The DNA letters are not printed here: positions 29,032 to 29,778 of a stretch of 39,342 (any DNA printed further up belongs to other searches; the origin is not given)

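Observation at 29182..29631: Free-standing HNH homing endonuclease between the internal virion protein genes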

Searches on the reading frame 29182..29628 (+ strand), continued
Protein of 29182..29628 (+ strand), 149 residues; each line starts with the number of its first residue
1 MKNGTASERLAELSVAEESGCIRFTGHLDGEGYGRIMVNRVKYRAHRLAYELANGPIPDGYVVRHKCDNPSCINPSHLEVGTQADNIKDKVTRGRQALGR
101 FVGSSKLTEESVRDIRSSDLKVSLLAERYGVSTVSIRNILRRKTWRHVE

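Call 49: find_homologous_proteins(query=window:29182-29628:+, max_evalue=1e-10)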
Query window:29182-29628:+ (149 aa): 661 proteins with E <= 1e-10 among 697 candidates; the best 120 are listed.
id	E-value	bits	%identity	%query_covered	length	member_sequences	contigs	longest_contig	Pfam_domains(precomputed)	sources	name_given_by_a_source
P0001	1.3e-88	312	97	100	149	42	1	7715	PF13392.13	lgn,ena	-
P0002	4.4e-88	310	96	100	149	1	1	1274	PF13392.13,PF05551.18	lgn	-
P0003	1.2e-82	293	90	100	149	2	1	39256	PF13392.13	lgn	-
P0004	8.0e-82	290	90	100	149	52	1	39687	PF13392.13,PF05551.18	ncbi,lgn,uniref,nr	ncbi:HNH endonuclease signature motif containing protein [Escherichia coli]|uniref:HNH endonuclease 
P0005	8.0e-76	271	85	99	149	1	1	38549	PF13392.13,PF05551.18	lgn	-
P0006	1.1e-75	270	85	99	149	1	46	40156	PF13392.13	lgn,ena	-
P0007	2.1e-75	269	84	99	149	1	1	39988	PF13392.13,PF05551.18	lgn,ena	-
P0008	2.7e-75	269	84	99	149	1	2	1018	PF13392.13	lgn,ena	-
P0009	3.0e-75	269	84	99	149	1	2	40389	PF13392.13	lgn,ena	-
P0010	3.0e-75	269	84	99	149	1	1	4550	PF13392.13,PF05551.18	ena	-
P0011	3.1e-75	269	84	99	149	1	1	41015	PF13392.13,PF05551.18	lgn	-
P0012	3.5e-75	269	82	99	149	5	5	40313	PF13392.13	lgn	-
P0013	4.2e-75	268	84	99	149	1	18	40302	PF13392.13,PF05551.18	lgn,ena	-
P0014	4.2e-75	268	84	99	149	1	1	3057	PF13392.13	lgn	-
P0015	4.2e-75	268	84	99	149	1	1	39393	PF13392.13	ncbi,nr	ncbi:HNH endonuclease [Salmonella enterica]|nr:HNH endonuclease [Salmonella enterica subsp. enterica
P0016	5.2e-75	268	84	99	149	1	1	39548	PF13392.13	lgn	-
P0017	5.8e-75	268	84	99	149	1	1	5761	PF13392.13,PF05551.18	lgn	-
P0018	7.8e-75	268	84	99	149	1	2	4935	PF13392.13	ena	-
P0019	7.8e-75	268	84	99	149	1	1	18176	PF13392.13,PF05551.18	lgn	-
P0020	1.4e-74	267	84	99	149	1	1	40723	PF13392.13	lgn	-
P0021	1.5e-74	267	84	99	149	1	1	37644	PF13392.13,PF05551.18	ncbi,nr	ncbi:hypothetical protein [Salmonella phage ST20]|nr:hypothetical protein [Salmonella phage ST20]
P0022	1.6e-74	267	84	99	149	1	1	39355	PF13392.13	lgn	-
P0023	2.7e-74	266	84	99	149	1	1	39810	PF13392.13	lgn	-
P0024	2.9e-74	266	84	99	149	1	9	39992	PF13392.13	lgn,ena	-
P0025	3.0e-74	266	83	99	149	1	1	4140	PF13392.13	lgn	-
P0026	3.8e-74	265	83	99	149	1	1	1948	PF13392.13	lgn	-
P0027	4.0e-74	265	83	99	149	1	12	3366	PF13392.13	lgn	-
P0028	4.0e-74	265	84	99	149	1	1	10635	PF13392.13,PF05551.18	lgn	-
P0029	4.0e-74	265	83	99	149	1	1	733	PF13392.13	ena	-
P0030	5.1e-74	265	83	99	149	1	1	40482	PF13392.13,PF05551.18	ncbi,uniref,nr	ncbi:hypothetical protein 22664UKE3-2_060 [Escherichia phage vB_EcoP-22664UKE3-2]|uniref:HNH nucleas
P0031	5.6e-74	265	83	99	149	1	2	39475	PF13392.13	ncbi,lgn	-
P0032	5.6e-74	265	83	99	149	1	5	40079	PF13392.13,PF05551.18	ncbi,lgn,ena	-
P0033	5.6e-74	265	83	99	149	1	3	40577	PF13392.13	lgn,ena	-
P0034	1.0e-73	264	83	99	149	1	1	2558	PF13392.13,PF05551.18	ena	-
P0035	1.1e-73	264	83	99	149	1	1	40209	PF13392.13,PF05551.18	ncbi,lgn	-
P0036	1.1e-73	264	84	99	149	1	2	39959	PF13392.13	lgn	-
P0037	1.5e-73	263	83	99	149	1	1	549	PF13392.13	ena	-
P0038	1.5e-73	263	83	99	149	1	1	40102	PF13392.13,PF05551.18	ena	-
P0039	2.2e-73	263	83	99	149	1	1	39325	PF13392.13,PF05551.18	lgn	-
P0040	2.7e-73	263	82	99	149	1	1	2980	PF13392.13,PF05551.18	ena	-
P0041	6.4e-73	261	82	99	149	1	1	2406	PF13392.13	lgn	-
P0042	1.1e-72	261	82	99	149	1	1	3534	PF13392.13,PF05551.18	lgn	-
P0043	2.6e-67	243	87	87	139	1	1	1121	PF13392.13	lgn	-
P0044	1.8e-62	228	88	81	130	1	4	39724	PF13392.13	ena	-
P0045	2.3e-61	224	86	81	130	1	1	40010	PF13392.13,PF05551.18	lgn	-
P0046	1.4e-60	221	84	82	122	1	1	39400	PF13392.13,PF05551.18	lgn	-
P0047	4.2e-57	210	87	76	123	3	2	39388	PF13392.13,PF05551.18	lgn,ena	-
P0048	2.3e-49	185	55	95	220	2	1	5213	PF13392.13,PF05551.18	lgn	-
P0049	1.1e-48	183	58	100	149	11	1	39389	PF13392.13,PF05551.18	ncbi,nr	ncbi:hypothetical protein Ro103_43 [Escherichia phage vB_EcoP-Ro103C3lw]|nr:hypothetical protein Ro1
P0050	6.9e-48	180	54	94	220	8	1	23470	PF13392.13,PF05551.18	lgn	-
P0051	1.0e-47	180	90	60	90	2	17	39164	PF13392.13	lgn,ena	-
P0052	2.0e-46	175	58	100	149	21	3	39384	PF13392.13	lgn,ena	-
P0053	3.4e-46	175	58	99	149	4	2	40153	PF13392.13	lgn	-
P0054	1.0e-45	173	58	100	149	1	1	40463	PF13392.13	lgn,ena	-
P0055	1.3e-45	173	57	99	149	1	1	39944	PF13392.13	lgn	-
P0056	1.5e-45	173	56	100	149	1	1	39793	PF13392.13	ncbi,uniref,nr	ncbi:hypothetical protein Ro45lw_42 [Escherichia phage Ro45lw]|uniref:HNH nuclease domain-containing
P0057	2.4e-45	172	57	99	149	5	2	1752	PF13392.13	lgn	-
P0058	5.6e-44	168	65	86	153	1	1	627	PF13392.13,PF05551.18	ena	-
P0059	1.3e-37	147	47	86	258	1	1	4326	PF13392.13,PF05551.18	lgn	-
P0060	4.6e-35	139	42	91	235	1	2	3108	PF13392.13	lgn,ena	-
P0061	1.7e-34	137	49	91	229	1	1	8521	PF13392.13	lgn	-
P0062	2.4e-34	136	46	95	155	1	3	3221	PF13392.13,PF05551.18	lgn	-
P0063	2.7e-34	136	49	97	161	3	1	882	PF13392.13,PF05551.18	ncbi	-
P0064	3.0e-34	136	52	87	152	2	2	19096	PF13392.13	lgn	-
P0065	1.1e-33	134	46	100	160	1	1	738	PF13392.13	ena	-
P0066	1.2e-33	134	51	89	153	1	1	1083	PF13392.13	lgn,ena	-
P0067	1.2e-33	134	47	97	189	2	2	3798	PF13392.13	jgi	jgi:hypothetical protein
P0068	1.4e-33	134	51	86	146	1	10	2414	PF02796.22,PF13392.13,PF05551.18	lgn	-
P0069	1.5e-33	134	48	95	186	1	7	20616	PF13392.13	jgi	jgi:hypothetical protein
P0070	1.9e-33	133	48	94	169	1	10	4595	PF13392.13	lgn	-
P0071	2.1e-33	133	50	99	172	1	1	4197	PF13392.13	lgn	-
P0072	4.8e-33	132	49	97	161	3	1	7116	PF13392.13,PF05551.18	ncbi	-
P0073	7.9e-33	131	43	100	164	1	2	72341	PF13392.13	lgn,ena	-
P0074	1.6e-32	130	51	88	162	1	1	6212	PF13392.13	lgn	-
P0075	2.0e-32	130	48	95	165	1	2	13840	PF13392.13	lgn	-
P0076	2.7e-32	130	44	97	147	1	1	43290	PF13392.13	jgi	jgi:hypothetical protein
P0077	3.4e-32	129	52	88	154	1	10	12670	PF13392.13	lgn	-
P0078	4.4e-32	129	45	87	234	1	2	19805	PF13392.13,PF05551.18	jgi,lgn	jgi:hypothetical protein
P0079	5.9e-32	129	34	99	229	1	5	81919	PF02796.22,PF13392.13,PF05551.18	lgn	-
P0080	7.9e-32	128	49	97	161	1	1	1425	PF13392.13,PF05551.18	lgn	-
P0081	8.4e-32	128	47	97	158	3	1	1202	PF13392.13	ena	-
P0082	9.1e-32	128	47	97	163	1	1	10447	PF13392.13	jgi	-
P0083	1.1e-31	128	45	97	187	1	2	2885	PF13392.13,PF05551.18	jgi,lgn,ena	-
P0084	1.5e-31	127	52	81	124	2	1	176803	PF13392.13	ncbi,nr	ncbi:HNH endonuclease [Brevibacterium sp. CCUG 69071]|nr:HNH endonuclease [Brevibacterium sp. CCUG 6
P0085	2.1e-31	127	49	96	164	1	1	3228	PF13392.13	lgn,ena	-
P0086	3.5e-31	126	48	90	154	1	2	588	PF13392.13,PF05551.18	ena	-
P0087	5.3e-31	125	49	87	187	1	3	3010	PF13392.13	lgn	-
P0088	6.5e-31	125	50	86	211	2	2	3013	PF13392.13,PF04218.20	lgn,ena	-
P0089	7.4e-31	125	46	95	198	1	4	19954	PF13392.13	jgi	jgi:hypothetical protein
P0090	8.1e-31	125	43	89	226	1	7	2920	PF13384.13,PF13542.13,PF04545.23,PF13392.13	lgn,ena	-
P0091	8.9e-31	125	46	94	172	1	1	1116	PF13392.13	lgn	-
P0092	1.4e-30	124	45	96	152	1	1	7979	PF13392.13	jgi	jgi:HNH endonuclease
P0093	2.9e-30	123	50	86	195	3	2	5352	PF13392.13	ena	-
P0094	3.2e-30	123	46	89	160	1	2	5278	PF13392.13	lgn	-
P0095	3.9e-30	123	46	95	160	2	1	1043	PF13392.13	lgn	-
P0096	4.6e-30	122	45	93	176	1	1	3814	PF13392.13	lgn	-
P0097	4.8e-30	122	32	97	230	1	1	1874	PF13392.13,PF05551.18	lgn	-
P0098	8.8e-30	121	45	95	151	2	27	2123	PF13392.13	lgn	-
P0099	1.9e-29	120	45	95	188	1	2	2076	PF04545.23,PF13392.13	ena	-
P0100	2.0e-29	120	44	99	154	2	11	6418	PF13392.13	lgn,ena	-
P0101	2.3e-29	120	44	96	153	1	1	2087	PF13392.13,PF05551.18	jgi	jgi:hypothetical protein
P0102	2.8e-29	120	47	87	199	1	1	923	PF13392.13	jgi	-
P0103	2.9e-29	120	45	96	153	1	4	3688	PF13392.13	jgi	jgi:hypothetical protein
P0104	2.9e-29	120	48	88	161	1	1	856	PF13392.13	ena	-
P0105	2.9e-29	120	44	99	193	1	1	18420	PF13392.13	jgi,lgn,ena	-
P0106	2.9e-29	120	46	96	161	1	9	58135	PF13392.13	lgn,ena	-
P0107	3.5e-29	120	46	95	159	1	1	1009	PF13392.13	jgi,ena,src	-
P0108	3.9e-29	119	47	89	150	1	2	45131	PF13392.13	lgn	-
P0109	4.6e-29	119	47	90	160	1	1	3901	PF13392.13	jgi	jgi:hypothetical protein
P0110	5.2e-29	119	44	99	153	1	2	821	PF13392.13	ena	-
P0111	5.6e-29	119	46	90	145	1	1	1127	PF13392.13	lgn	-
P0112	6.4e-29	119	46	89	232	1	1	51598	PF13392.13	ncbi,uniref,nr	ncbi:HNH endonuclease signature motif containing protein [Bacillus toyonensis]|uniref:HNH endonuclea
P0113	6.9e-29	119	46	90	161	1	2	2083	PF13392.13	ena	-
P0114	6.9e-29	119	46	86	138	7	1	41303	PF13392.13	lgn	-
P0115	7.1e-29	119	47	99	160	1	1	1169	PF13392.13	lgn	-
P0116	8.3e-29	118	48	87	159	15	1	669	PF13392.13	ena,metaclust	metaclust:\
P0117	8.6e-29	118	45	90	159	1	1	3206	PF13392.13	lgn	-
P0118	1.1e-28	118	48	88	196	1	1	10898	PF13392.13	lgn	-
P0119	1.5e-28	117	46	91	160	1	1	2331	PF13392.13,PF05551.18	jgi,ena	-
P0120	2.0e-28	117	45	90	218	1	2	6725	PF13392.13,PF05551.18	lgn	-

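Call 60: predict_structure(alignment_id=A4)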
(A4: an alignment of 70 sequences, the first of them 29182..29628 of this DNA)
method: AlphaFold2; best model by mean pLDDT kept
length: 149 residues; sequences in the alignment: 70
mean_pLDDT: 91.7   pTM: 0.68
mean pLDDT of the five models: 91.7, 89.1, 82.8, 76.3, 75.4
residues with pLDDT >= 90: 110; 70-90: 36; 50-70: 2; < 50: 1
segments of 3 or more residues with pLDDT < 50: none
pLDDT, mean of each block of 10 residues (from residue 1): 79 94 95 92 95 94 92 96 89 84 89 96 96 96 91
secondary structure, 60 per line:
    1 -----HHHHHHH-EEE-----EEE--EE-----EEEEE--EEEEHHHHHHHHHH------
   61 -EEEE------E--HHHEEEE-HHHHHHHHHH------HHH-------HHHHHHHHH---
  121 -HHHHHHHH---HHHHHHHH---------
elements in order: H6-12 E14-16 E22-24 E34-38 E41-44 H45-54 E62-65 E78-81 H83-92 H109-117 H122-129 H133-140

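Call 65: fold_search(model_id=the predicted structure, library=pdb)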
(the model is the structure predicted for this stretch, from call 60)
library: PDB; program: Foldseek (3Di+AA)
matches with E <= 10: 913; with E <= 0.001: 1
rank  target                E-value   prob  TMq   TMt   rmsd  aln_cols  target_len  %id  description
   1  1u3e_M                6.2e-04  1.00  0.40  0.35   8.5       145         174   14  DNA binding and cleavage by the HNH homing endonuclease I-HmuI (released 2004-08-31)
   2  1evw_A                4.5e-03  0.98  0.31  0.29   7.4       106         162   18  L116A MUTANT OF THE HOMING ENDONUCLEASE I-PPOI COMPLEXED TO HOMING SITE DNA. (released 2000-08-03)
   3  1a74_A                5.8e-03  0.95  0.28  0.27   8.0       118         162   19  I-PPOL HOMING ENDONUCLEASE/DNA COMPLEX (released 1998-06-22)
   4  2o6m_A                9.6e-03  0.94  0.30  0.28   7.9       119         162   17  H98Q mutant of the homing endonuclease I-PPOI complexed with DNA (released 2007-10-30)
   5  1cyq_A                1.9e-02  0.94  0.29  0.27   5.4        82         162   18  INTRON ENCODED HOMING ENDONUCLEASE I-PPOI (H98A)/DNA HOMING SITE COMPLEX (released 1999-11-19)
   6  6zmn_B                1.6e-01  0.82  0.29  0.35   3.5        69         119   20  Crystal structure of the Smad3-Smad5 MH1 domain chimera bound to the GGCGC site (released 2020-08-26)
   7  5mey_A                1.9e-01  0.82  0.30  0.36   3.8        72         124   18  Crystal structure of Smad4-MH1 bound to the GGCGC site. (released 2017-11-15)
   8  3qsv_A                2.2e-01  0.85  0.31  0.35   3.8        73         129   23  Structural basis for DNA recognition by constitutive Smad4 MH1 dimers (released 2011-06-22)
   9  6zmn_A                2.3e-01  0.66  0.28  0.33   3.7        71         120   21  Crystal structure of the Smad3-Smad5 MH1 domain chimera bound to the GGCGC site (released 2020-08-26)
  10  5mez_B                3.6e-01  0.69  0.29  0.35   3.7        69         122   25  Crystal structure of Smad4-MH1 bound to the GGCT site. (released 2017-11-15)
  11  5mez_A                3.6e-01  0.63  0.29  0.33   3.6        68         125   19  Crystal structure of Smad4-MH1 bound to the GGCT site. (released 2017-11-15)
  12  5yi3_B                4.1e-01  0.44  0.20  0.21   9.1        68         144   16  Structure of Lactococcus lactis ZitR, C30S mutant in complex with DNA (released 2017-12-06)
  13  5nm9_A                4.4e-01  0.51  0.26  0.30   3.8        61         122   18  Crystal structure of the placozoa Trichoplax adhaerens Smad4-MH1 bound to the GGCGC site. (released 2017-11-15)
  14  7s03_A                4.4e-01  0.30  0.24  0.32  10.1       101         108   15  DNA-binding domain of human SETMAR in complex with Hsmar1 terminal inverted repeat (TIR) DNA (released 2022-08-03)
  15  5nm9_B                4.7e-01  0.51  0.26  0.30   3.7        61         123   18  Crystal structure of the placozoa Trichoplax adhaerens Smad4-MH1 bound to the GGCGC site. (released 2017-11-15)
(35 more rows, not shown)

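Call 67: find_encoding_contigs(protein=P0051, flank=2500, max_places=3)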
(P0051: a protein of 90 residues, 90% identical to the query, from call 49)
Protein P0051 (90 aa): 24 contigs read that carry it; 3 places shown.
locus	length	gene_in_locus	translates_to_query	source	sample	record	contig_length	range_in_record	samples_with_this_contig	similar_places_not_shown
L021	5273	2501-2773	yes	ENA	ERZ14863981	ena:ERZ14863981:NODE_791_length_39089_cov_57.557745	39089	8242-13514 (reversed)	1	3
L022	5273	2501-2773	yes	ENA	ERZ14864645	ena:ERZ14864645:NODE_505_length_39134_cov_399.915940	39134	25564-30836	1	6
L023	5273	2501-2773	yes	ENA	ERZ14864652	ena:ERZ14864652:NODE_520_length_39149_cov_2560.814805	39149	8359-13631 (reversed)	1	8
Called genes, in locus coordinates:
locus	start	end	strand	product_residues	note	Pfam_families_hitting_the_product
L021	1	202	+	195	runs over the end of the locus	PF24072:T7_gp14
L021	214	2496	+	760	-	PF26212:Phage_T7_Gp15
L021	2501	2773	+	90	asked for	PF13392:HNH_3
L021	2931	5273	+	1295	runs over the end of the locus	-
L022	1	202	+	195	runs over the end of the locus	PF24072:T7_gp14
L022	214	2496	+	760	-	PF26212:Phage_T7_Gp15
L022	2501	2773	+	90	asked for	PF13392:HNH_3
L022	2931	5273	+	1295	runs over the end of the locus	-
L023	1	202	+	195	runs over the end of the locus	PF24072:T7_gp14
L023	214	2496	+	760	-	PF26212:Phage_T7_Gp15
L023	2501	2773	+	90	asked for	PF13392:HNH_3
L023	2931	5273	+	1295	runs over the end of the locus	-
